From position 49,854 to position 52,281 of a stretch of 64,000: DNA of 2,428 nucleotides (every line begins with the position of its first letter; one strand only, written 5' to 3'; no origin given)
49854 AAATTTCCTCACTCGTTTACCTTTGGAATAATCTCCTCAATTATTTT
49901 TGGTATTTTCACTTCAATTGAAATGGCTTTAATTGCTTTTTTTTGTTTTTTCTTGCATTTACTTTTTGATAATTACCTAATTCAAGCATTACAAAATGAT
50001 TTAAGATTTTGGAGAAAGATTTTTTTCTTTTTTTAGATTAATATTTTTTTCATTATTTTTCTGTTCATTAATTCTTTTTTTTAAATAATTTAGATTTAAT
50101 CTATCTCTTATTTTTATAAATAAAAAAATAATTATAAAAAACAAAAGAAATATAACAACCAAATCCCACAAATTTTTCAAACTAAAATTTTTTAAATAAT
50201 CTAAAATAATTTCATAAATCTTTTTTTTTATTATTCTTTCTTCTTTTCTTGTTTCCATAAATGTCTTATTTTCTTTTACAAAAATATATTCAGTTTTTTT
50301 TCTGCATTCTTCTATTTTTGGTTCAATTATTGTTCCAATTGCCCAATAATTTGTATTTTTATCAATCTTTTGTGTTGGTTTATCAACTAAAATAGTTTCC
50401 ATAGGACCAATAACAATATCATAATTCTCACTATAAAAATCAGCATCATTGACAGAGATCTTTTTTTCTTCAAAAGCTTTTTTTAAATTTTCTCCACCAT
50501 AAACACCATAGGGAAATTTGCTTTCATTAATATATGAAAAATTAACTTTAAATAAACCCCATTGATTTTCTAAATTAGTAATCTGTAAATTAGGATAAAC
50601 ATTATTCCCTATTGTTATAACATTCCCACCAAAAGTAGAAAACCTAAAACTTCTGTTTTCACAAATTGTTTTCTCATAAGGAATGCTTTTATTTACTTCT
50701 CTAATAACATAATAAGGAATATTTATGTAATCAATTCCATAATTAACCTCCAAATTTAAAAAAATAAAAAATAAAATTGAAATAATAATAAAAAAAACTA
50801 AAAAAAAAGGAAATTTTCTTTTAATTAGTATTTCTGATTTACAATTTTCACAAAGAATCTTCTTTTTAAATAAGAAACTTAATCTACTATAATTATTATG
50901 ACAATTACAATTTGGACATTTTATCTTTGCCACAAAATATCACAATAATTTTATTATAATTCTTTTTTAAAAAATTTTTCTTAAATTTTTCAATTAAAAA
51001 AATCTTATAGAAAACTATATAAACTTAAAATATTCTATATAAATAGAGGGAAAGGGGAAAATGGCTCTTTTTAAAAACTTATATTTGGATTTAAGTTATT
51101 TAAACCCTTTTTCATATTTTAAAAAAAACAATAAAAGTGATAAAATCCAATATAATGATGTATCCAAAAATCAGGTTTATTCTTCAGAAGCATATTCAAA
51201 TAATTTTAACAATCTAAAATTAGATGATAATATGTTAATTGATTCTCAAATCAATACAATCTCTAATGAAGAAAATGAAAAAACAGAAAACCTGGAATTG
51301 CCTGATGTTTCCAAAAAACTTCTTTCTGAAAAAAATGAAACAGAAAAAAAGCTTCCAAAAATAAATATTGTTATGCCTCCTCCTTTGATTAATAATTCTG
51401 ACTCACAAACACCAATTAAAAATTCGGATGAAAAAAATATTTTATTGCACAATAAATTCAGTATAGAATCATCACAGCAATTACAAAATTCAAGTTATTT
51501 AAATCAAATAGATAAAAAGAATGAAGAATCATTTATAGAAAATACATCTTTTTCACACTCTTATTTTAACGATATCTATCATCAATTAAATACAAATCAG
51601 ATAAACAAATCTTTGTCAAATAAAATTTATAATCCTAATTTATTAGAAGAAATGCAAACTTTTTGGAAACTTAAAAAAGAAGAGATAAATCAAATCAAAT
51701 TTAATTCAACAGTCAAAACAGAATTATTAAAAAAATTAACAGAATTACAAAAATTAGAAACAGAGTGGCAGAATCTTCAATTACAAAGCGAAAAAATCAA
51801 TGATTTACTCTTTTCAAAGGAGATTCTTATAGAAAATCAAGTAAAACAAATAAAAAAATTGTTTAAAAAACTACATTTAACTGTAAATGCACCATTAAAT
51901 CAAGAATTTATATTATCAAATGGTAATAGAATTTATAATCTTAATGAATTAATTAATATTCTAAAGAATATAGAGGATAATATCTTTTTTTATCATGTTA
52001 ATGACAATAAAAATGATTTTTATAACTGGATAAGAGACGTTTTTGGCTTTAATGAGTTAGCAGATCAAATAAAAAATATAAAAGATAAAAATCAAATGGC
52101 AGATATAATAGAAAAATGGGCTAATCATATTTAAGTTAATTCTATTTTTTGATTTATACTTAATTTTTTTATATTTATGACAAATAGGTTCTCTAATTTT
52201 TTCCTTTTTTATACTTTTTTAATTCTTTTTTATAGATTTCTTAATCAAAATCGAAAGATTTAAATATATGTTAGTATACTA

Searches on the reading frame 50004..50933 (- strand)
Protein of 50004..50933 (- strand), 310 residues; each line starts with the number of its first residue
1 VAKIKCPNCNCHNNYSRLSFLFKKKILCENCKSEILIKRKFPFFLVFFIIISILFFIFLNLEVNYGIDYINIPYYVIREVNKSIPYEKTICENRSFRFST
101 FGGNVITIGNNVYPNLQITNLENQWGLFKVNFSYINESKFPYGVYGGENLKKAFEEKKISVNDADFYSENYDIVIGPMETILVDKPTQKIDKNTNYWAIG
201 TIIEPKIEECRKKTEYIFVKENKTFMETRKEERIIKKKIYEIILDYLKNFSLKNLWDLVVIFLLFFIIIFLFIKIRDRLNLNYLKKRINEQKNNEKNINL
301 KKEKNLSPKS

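Call 20: search_protein_families(library=pfam, proteins=[window:50004-50933:-], max_evalue=0.001)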
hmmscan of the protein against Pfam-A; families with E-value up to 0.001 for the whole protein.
window:50004-50933:- (310 aa): 0 families

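Call 59: search_protein_families(library=ncbifam, proteins=[window:50004-50933:-], max_evalue=0.01)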
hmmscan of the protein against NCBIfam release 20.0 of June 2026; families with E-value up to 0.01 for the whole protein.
window:50004-50933:- (310 aa): 1 family
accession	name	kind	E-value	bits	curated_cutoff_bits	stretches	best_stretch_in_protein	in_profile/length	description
TIGR04104.1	cxxc_20_cxxc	subfamily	3e-06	27.5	45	1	5-65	2-64/93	TIGR04104 family putative zinc finger protein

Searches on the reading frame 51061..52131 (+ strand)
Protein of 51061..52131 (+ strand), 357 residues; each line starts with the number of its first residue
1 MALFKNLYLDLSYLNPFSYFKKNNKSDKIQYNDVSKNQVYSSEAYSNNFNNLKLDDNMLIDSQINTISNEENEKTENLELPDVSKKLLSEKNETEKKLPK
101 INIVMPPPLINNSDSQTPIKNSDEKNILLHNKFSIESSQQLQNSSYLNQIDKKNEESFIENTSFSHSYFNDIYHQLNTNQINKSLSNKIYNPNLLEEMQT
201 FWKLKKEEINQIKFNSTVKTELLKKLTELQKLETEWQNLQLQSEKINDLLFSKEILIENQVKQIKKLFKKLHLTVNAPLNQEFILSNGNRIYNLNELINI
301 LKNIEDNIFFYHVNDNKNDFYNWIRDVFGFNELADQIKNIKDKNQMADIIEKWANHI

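Call 9: search_protein_families(library=pfam, proteins=[window:51061-52131:+], max_evalue=0.01)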
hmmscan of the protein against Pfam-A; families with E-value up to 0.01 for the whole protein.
window:51061-52131:+ (357 aa): 1 family
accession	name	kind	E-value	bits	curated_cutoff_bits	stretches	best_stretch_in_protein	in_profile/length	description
PF19027.5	DUF5752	-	3.8e-06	26.8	23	1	281-341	124-190/208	Family of unknown function (DUF5752)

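Call 10: search_protein_families(library=ncbifam, proteins=[window:51061-52131:+], max_evalue=0.01)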
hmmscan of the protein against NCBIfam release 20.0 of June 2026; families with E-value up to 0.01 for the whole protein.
window:51061-52131:+ (357 aa): 0 families

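Call 37: find_encoding_contigs(protein=window:51061-52131:+, flank=2000, max_places=3)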
Protein window:51061-52131:+ (357 aa): 1 contig read that carries it; 1 place shown.
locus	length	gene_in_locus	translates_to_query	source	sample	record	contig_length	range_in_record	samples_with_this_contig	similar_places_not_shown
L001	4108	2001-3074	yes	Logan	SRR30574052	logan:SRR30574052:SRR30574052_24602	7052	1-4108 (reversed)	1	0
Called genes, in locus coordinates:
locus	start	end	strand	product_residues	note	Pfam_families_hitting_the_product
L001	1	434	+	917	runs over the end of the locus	PF17957:Big_7 (faint)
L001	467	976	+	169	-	PF04307:YdjM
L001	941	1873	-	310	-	-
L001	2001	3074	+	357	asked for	PF19027:DUF5752 (weak)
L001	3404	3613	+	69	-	-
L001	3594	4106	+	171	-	?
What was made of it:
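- Tried and rejected: Source organism: the exact-match look-up found only a 7-kb Logan contig with no taxonomy (call 37).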

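Call 77: search_protein_families(library=padloc, proteins=[window:51061-52131:+], max_evalue=0.001)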
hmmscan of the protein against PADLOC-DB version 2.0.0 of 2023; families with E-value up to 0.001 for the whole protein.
window:51061-52131:+ (357 aa): 0 families
